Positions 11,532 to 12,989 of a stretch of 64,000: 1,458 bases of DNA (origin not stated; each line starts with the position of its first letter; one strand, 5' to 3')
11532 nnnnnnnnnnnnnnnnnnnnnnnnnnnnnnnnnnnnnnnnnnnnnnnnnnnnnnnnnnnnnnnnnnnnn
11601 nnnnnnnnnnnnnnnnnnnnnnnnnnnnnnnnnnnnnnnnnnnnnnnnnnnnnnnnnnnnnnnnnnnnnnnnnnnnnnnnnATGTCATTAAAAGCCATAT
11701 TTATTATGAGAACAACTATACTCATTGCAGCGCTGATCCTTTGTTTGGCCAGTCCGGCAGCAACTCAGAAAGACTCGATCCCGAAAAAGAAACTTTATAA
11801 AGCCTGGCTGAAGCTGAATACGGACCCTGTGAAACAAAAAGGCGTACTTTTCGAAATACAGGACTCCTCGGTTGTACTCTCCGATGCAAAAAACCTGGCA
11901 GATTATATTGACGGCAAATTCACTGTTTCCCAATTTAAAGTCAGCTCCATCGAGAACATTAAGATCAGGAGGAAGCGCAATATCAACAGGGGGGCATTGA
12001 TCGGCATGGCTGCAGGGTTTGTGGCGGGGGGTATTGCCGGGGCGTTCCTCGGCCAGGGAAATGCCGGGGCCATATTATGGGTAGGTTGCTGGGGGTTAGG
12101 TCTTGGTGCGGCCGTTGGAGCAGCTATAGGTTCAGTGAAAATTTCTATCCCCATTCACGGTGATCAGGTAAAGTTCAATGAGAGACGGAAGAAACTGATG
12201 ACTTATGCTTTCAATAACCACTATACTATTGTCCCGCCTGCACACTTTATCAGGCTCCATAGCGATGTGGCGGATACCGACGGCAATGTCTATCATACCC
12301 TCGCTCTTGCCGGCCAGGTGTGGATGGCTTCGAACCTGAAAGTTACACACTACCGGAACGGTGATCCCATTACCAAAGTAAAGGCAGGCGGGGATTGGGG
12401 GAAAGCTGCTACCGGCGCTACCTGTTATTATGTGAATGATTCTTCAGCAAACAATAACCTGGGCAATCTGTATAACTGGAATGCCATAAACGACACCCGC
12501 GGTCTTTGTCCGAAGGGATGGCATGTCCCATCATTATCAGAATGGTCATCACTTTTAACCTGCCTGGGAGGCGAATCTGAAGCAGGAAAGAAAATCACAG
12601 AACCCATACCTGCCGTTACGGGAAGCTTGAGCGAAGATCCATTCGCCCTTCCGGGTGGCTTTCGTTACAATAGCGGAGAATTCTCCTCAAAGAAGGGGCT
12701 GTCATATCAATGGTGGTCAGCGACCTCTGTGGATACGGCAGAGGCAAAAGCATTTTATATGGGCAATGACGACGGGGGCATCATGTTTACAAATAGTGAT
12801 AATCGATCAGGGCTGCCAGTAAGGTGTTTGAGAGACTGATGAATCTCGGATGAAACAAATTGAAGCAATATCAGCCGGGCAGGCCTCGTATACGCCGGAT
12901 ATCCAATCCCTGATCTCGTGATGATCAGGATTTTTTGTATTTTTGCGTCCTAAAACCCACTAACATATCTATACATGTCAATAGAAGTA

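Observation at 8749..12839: Duplicated small FISUMP cassette with a conserved 105-bp 5' element, flanking a divergent HTH regulator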

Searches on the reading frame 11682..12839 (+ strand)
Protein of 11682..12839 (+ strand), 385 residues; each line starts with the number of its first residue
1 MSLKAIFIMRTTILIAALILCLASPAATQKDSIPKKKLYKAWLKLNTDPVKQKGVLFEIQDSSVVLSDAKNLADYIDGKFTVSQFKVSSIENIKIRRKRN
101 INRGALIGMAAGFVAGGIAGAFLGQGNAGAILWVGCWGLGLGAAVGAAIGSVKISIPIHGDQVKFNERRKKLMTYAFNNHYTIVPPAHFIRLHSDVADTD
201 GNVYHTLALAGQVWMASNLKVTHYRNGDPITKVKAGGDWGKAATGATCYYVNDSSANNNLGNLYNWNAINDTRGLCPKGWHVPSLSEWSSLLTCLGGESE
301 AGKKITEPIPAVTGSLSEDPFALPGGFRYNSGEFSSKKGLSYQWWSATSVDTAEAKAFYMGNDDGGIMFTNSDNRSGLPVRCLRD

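Call 7: search_protein_families(library=pfam, proteins=[window:11682-12839:+], max_evalue=0.1)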
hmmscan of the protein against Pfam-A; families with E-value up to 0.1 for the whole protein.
window:11682-12839:+ (385 aa): 3 families
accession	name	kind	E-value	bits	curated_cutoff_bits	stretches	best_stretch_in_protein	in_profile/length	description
PF09603.15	Fib_succ_major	-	1.8e-32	113.6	33.9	1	210-384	4-187/187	Fibrobacter succinogenes major domain (Fib_succ_major)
PF07603.17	Lcl_C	-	0.072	13.8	34.9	0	275-384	39-117/117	Lcl C-terminal domain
PF19744.4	DUF6232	-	0.093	13.6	27.4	0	85-147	15-74/117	Family of unknown function (DUF6232)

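Call 8: search_protein_families(library=ncbifam, proteins=[window:11682-12839:+], max_evalue=0.1)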
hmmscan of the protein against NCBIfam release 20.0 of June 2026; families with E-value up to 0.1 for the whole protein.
window:11682-12839:+ (385 aa): 1 family
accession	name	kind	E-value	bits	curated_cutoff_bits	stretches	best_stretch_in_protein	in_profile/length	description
TIGR02145.1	Fib_succ_major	domain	2.8e-27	96.5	41.65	1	200-385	7-176/176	FISUMP domain-containing protein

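Call 45: find_homologous_proteins(query=window:11682-12839:+, max_evalue=0.001)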
Query window:11682-12839:+ (385 aa): 277 proteins with E <= 0.001 among 8000 candidates; the best 120 are listed.
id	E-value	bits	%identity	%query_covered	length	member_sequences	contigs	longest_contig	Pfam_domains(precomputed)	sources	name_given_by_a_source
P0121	2.2e-254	862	99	98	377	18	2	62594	PF09603.16,PF26707.1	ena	-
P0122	2.8e-196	670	77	98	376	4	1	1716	PF09603.16,PF26707.1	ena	-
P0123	4.9e-164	564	66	98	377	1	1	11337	PF09603.16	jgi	-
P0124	2.8e-152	525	61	98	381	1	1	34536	PF09603.16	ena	-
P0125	7.0e-152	524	74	79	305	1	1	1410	PF09603.16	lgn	-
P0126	2.4e-151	522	61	98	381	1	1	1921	PF09603.16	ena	-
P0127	1.9e-148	513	58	97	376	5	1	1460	PF09603.16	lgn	-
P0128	1.1e-147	510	59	97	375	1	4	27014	PF09603.16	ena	-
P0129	7.0e-145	501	79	72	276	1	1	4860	PF09603.16,PF26707.1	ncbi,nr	ncbi:MAG: fibrobacter succinogenes major paralogous domain-containing protein [Bacteroidetes bacteri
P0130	6.5e-143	495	60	98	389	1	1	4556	PF09603.16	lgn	-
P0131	1.2e-134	467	54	98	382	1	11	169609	PF09603.16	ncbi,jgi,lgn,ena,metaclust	ncbi:MAG: fibrobacter succinogenes major paralogous domain-containing protein [Bacteroidota bacteriu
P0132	6.6e-96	340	45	98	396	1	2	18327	PF09603.16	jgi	jgi:uncharacterized protein (TIGR02145 family)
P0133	7.5e-85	304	39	99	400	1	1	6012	PF09603.16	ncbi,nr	ncbi:MAG: fibrobacter succinogenes major paralogous domain-containing protein [Bacteroidetes bacteri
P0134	7.8e-85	303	38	98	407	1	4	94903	PF09603.16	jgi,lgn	-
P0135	1.8e-84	302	42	95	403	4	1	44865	PF09603.16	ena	-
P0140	1.9e-74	269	39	98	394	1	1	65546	PF09603.16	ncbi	ncbi:MAG: fibrobacter succinogenes major paralogous domain-containing protein [Bacteroidota bacteriu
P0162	2.1e-42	164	33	98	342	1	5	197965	PF09603.16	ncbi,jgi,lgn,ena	-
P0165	2.9e-41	160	30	99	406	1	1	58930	PF09603.16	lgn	-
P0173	2.5e-38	150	29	98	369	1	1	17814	PF09603.16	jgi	jgi:hypothetical protein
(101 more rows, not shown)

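Call 79: find_encoding_contigs(protein=P0140, flank=7000, max_places=1)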
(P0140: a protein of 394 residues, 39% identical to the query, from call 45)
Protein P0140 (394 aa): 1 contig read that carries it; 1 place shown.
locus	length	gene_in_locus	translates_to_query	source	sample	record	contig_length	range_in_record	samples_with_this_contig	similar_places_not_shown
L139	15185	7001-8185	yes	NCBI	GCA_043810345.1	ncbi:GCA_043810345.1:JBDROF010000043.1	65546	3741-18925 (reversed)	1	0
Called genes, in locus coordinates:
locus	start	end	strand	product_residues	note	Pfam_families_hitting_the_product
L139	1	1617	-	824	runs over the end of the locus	PF17764:PriA_3primeBD, PF00270:DEAD, PF04851:ResIII, PF18319:Zn_ribbon_PriA, PF00271:Helicase_C, PF18074:PriA_C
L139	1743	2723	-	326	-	PF00365:PFK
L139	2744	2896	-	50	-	-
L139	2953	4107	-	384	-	PF22020:RlmL_1st, PF02926:THUMP, PF01170:UPF0020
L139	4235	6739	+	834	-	PF13620:CarboxypepD_reg (weak), PF13715:CarbopepD_reg_2, PF18939:DUF5686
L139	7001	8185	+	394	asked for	PF09603:Fib_succ_major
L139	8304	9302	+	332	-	-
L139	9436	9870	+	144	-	PF03544:TonB_C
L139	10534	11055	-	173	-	-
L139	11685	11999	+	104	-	PF18291:HU-HIG, PF00216:Bac_DNA_binding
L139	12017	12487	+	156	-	-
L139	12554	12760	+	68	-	-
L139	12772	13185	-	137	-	-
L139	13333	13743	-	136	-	PF12728:HTH_17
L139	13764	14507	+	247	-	PF01553:Acyltransferase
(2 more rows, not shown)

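Call 80: find_encoding_contigs(protein=P0162, flank=7000, max_places=1)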
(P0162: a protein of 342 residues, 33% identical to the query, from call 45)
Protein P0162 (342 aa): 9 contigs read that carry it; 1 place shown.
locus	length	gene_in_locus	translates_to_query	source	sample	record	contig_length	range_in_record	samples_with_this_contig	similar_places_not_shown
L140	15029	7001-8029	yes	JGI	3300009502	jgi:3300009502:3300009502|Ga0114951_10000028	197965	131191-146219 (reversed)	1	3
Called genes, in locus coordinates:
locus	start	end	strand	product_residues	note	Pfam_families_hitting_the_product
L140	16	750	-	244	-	PF02463:SMC_N (weak), PF00005:ABC_tran, PF13304:AAA_21 (faint)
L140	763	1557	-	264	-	PF01596:Methyltransf_3, PF13578:Methyltransf_24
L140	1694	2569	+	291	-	PF01040:UbiA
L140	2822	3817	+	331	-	-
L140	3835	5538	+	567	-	-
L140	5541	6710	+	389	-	PF04055:Radical_SAM, PF13353:Fer4_12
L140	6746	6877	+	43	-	-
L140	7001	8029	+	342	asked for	PF09603:Fib_succ_major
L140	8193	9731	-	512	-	PF13541:ChlI, PF05496:RuvB_N (faint), PF01078:Mg_chelatase, PF07728:AAA_5, PF00493:MCM (weak), PF13335:Mg_chelatase_C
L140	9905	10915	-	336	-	PF25594:GldB_lipo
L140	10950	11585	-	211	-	PF19638:DUF6141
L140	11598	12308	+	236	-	PF13568:OMP_b-brl_2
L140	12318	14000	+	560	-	PF00795:CN_hydrolase, PF02540:NAD_synthase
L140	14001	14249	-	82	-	PF01106:NifU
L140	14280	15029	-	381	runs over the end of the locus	PF02374:ArsA_ATPase (faint), PF01883:FeS_assembly_P, PF10609:ParA, PF00142:Fer4_NifH (faint), PF01656:CbiA, PF09140:MipZ, PF13614:AAA_31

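Call 81: find_encoding_contigs(protein=P0165, flank=7000, max_places=1)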
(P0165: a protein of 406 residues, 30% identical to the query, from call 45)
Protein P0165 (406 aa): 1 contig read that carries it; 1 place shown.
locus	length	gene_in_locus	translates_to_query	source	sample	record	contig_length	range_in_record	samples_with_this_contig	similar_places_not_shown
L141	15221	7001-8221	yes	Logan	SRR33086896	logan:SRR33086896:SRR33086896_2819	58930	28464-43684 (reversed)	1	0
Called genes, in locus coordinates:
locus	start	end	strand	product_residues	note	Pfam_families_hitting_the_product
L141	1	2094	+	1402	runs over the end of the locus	PF00403:HMA, PF00122:E1-E2_ATPase, PF00702:Hydrolase, PF25487:ETR1_N, PF13426:PAS_9, PF08447:PAS_3, PF00512:HisKA, PF02518:HATPase_c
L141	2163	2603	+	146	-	PF00072:Response_reg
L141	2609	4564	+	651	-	PF00072:Response_reg, PF13188:PAS_8 (faint), PF13426:PAS_9, PF00512:HisKA, PF02518:HATPase_c, PF00072:Response_reg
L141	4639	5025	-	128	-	-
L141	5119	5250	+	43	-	-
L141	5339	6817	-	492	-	PF00999:Na_H_Exchanger, PF02080:TrkA_C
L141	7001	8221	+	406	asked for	PF09603:Fib_succ_major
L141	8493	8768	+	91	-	-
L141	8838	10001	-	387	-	PF07642:BBP2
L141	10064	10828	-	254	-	PF01902:Diphthami_syn_2_N, PF28410:Diphthami_syn_2_C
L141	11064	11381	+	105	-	-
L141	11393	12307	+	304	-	PF02588:YitT_membrane, PF19700:DUF6198 (weak), PF10035:DUF2179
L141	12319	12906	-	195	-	PF00857:Isochorismatase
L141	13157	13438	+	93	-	PF06865:Ppnp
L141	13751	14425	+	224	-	PF00440:TetR_N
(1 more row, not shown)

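Call 83: find_encoding_contigs(protein=P0135, flank=7000, max_places=1)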
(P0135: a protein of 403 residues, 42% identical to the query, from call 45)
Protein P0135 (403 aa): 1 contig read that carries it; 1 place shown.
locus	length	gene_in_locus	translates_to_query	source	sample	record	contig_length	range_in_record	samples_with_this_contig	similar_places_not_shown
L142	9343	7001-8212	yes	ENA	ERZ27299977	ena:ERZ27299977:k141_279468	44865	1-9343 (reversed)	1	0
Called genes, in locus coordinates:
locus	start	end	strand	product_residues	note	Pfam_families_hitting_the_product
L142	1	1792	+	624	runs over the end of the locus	PF22674:C2185-like_N (weak), PF01073:3Beta_HSD (weak), PF01370:Epimerase, PF02719:Polysacc_synt_2, PF04321:RmlD_sub_bind, PF16363:GDP_Man_Dehyd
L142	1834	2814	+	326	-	PF01715:IPPT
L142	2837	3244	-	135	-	-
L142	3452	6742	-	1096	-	PF00930:DPPIV_N (faint), PF26549:Tricorn_N, PF26550:Tricorn_2nd, PF07676:PD40, PF14684:Tricorn_C1, PF14685:PDZ_Tricorn, PF17820:PDZ_6 (weak), PF03572:Peptidase_S41, +1 more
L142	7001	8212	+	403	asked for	PF09603:Fib_succ_major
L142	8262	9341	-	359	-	?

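Call 84: find_encoding_contigs(protein=P0173, flank=7000, max_places=1)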
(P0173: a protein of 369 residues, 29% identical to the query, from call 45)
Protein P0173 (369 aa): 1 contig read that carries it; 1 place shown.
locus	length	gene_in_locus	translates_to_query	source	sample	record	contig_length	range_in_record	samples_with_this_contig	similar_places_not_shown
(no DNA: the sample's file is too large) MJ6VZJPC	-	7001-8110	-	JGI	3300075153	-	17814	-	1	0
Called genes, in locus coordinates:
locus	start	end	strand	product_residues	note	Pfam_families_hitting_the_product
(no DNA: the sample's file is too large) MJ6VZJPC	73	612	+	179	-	-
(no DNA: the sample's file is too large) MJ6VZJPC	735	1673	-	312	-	PF11751:PorP_SprF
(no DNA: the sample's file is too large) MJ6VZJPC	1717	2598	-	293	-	PF17963:Big_9, PF13585:CHU_C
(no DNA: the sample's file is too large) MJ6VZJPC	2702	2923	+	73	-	-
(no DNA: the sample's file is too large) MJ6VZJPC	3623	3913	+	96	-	-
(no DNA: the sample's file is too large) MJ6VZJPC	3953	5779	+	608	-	PF07603:Lcl_C, PF18962:Por_Secre_tail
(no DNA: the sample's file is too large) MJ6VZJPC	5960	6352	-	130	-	PF05635:23S_rRNA_IVP (weak)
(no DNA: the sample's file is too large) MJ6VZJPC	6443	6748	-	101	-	PF02627:CMD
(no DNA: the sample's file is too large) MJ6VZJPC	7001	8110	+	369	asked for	PF09603:Fib_succ_major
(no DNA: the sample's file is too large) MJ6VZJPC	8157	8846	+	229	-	-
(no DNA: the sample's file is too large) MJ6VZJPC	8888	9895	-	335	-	-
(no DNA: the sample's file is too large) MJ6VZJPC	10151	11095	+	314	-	PF00763:THF_DHG_CYH, PF02882:THF_DHG_CYH_C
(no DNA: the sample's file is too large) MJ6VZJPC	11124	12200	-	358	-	PF00724:Oxidored_FMN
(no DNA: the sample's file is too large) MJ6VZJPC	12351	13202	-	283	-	-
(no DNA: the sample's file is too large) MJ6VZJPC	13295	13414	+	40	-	?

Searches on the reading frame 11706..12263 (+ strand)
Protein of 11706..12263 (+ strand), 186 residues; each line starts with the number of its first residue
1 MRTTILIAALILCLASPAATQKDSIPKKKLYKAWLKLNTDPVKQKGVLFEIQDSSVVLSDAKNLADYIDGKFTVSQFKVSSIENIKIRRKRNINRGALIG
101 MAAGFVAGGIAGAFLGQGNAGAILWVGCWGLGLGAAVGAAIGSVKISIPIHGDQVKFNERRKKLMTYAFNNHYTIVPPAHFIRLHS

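Call 77: search_protein_families(library=pfam, proteins=[window:11706-12263:+], max_evalue=10)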
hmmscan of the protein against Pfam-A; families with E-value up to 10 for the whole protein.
seq(186 aa): 5 families
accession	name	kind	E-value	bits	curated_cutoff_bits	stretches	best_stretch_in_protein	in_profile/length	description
PF06912.16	DUF1275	-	0.024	14.9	25.4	1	91-135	154-191/193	Protein of unknown function (DUF1275)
PF19744.4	DUF6232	-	0.029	15.2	27.4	1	77-139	15-74/117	Family of unknown function (DUF6232)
PF00659.24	POLO_box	-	0.042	14.3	23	1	46-81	15-49/61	POLO box duplicated region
PF16150.10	DUF4858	-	0.48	10.7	22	1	125-163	146-186/188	Domain of unknown function (DUF4858)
PF11981.13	DUF3482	-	0.91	9.3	29.2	1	101-144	149-187/293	Domain of unknown function (DUF3482)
